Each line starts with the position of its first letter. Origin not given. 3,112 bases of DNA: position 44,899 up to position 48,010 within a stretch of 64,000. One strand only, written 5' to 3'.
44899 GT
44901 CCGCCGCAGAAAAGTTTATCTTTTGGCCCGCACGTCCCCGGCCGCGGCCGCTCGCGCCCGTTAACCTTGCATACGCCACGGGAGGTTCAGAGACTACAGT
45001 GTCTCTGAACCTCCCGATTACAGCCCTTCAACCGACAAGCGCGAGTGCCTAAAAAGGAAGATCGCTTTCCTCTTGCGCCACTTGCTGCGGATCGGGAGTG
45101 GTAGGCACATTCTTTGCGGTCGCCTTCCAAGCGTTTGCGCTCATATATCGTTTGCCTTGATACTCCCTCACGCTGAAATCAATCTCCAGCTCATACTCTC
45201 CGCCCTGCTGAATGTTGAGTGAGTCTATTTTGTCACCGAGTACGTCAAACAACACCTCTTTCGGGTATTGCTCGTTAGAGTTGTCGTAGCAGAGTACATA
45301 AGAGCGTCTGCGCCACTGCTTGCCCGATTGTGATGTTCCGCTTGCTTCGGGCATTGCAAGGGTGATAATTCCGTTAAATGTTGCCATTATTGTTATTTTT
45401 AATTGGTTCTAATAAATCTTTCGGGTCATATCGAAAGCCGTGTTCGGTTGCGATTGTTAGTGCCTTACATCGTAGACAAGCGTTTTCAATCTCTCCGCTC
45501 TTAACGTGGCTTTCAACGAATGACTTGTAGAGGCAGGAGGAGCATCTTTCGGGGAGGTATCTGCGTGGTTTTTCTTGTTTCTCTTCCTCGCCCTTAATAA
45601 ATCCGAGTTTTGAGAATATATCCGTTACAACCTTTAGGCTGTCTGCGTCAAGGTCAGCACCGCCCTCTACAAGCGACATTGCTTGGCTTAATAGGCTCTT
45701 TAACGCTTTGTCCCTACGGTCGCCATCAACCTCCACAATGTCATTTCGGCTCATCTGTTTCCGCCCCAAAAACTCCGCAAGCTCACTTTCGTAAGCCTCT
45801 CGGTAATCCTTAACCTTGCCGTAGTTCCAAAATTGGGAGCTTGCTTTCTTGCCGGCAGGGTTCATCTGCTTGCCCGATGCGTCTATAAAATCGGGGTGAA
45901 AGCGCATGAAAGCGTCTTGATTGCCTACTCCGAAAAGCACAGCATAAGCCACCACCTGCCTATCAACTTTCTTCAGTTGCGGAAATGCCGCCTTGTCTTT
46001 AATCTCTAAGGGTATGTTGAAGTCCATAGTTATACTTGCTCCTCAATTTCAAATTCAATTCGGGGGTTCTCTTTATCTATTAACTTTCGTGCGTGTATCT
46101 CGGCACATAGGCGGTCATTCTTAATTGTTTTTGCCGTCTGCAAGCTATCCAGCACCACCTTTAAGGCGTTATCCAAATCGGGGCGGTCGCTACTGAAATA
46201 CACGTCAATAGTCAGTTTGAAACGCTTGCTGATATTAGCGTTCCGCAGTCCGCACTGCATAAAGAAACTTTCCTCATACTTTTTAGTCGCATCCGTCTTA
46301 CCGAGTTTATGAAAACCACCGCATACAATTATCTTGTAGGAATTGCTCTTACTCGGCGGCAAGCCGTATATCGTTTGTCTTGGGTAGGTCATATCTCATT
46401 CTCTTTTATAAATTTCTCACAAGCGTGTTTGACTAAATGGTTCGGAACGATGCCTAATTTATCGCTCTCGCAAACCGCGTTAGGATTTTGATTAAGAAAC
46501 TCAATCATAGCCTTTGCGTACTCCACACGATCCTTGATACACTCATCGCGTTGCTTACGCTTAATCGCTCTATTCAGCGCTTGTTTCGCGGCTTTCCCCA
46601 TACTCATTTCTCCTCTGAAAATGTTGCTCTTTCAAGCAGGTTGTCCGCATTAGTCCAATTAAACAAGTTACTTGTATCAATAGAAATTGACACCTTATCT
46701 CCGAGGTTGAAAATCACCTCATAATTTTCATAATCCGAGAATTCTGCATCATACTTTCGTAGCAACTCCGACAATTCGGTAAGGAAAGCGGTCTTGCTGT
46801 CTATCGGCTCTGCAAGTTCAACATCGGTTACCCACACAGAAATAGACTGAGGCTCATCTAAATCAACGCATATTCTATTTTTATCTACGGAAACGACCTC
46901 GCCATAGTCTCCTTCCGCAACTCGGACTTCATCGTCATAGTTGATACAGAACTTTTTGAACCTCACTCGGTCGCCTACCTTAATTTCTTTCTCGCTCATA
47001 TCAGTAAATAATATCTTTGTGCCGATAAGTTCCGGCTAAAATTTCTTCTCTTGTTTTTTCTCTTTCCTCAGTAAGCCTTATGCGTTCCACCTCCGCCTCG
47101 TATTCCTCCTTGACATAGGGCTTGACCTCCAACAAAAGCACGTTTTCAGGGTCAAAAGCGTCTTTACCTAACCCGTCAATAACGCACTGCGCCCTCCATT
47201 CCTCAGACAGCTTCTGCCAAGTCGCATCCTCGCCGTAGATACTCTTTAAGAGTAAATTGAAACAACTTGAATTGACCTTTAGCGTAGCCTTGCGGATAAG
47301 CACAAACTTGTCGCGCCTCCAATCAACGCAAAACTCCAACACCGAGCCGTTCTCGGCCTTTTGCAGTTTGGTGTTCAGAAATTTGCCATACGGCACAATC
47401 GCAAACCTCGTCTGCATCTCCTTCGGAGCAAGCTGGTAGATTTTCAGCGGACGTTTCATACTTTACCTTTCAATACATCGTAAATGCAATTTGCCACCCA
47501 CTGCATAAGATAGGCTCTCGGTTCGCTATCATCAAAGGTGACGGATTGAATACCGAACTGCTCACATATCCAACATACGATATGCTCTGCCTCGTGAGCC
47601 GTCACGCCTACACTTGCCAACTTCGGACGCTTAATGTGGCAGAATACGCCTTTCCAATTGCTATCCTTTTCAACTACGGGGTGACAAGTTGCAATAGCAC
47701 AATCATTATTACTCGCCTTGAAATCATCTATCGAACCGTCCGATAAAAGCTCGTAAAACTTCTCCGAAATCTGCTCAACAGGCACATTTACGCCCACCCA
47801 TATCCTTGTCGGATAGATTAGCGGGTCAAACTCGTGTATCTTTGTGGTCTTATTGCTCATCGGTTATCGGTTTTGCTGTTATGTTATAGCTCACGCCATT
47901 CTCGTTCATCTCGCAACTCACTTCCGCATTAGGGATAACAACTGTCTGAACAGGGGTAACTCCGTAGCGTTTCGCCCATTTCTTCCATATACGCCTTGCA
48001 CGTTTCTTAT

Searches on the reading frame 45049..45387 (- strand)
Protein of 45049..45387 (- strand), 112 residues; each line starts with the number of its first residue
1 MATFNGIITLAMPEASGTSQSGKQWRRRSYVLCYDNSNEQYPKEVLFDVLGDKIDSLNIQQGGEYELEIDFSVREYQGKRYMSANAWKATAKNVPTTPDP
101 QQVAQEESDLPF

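Call 28: search_protein_families(library=pfam, max_evalue=0.1, proteins=[window:45049-45387:-])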
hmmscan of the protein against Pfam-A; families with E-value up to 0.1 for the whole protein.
window:45049-45387:- (112 aa): 1 family
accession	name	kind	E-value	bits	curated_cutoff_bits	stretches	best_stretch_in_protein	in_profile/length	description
PF11325.14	DUF3127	-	6.7e-20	71.5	27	1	5-89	3-84/85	Domain of unknown function (DUF3127)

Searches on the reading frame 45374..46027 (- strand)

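Call 28: search_protein_families(library=pfam, max_evalue=0.1, proteins=[window:45374-46027:-])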
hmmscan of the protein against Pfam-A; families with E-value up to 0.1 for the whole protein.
window:45374-46027:- (217 aa): 1 family
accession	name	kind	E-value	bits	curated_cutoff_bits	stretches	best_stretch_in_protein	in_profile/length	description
PF14106.11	DUF4279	-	0.082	13.6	25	0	44-137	17-110/116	Domain of unknown function (DUF4279)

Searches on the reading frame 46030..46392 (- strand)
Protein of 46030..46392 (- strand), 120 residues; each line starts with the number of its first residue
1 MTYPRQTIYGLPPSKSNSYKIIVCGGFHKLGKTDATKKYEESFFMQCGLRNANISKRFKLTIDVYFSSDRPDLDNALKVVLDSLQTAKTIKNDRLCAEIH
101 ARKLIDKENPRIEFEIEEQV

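Call 28: search_protein_families(library=pfam, max_evalue=0.1, proteins=[window:46030-46392:-])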
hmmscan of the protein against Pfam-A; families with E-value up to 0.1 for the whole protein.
window:46030-46392:- (120 aa): 2 families
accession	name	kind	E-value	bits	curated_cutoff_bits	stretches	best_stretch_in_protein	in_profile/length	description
PF05866.16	RusA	-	4.8e-11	43.8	22.8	1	34-117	27-124/124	Endodeoxyribonuclease RusA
PF23728.1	Tubby_C_like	-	0.047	14.1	24.4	1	84-119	118-153/172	Tubby C-terminal like domain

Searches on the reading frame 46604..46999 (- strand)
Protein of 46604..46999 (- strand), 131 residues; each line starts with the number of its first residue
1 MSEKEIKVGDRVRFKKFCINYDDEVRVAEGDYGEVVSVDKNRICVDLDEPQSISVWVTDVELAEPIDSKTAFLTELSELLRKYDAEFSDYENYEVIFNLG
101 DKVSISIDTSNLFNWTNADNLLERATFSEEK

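Call 28: search_protein_families(library=pfam, max_evalue=0.1, proteins=[window:46604-46999:-])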
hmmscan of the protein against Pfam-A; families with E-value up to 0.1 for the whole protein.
window:46604-46999:- (131 aa): 1 family
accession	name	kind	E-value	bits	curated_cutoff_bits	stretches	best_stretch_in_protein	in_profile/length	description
PF00575.29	S1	-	0.064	14.1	22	0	33-55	10-32/74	S1 RNA binding domain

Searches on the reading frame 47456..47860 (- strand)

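Call 28: search_protein_families(library=pfam, max_evalue=0.1, proteins=[window:47456-47860:-])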
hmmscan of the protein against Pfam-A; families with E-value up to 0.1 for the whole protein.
window:47456-47860:- (134 aa): 1 family
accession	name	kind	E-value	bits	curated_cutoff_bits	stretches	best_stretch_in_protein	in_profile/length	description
PF04491.17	Pox_T4_N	-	0.077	13.3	25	0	44-58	12-26/46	Poxvirus T4 protein, N terminus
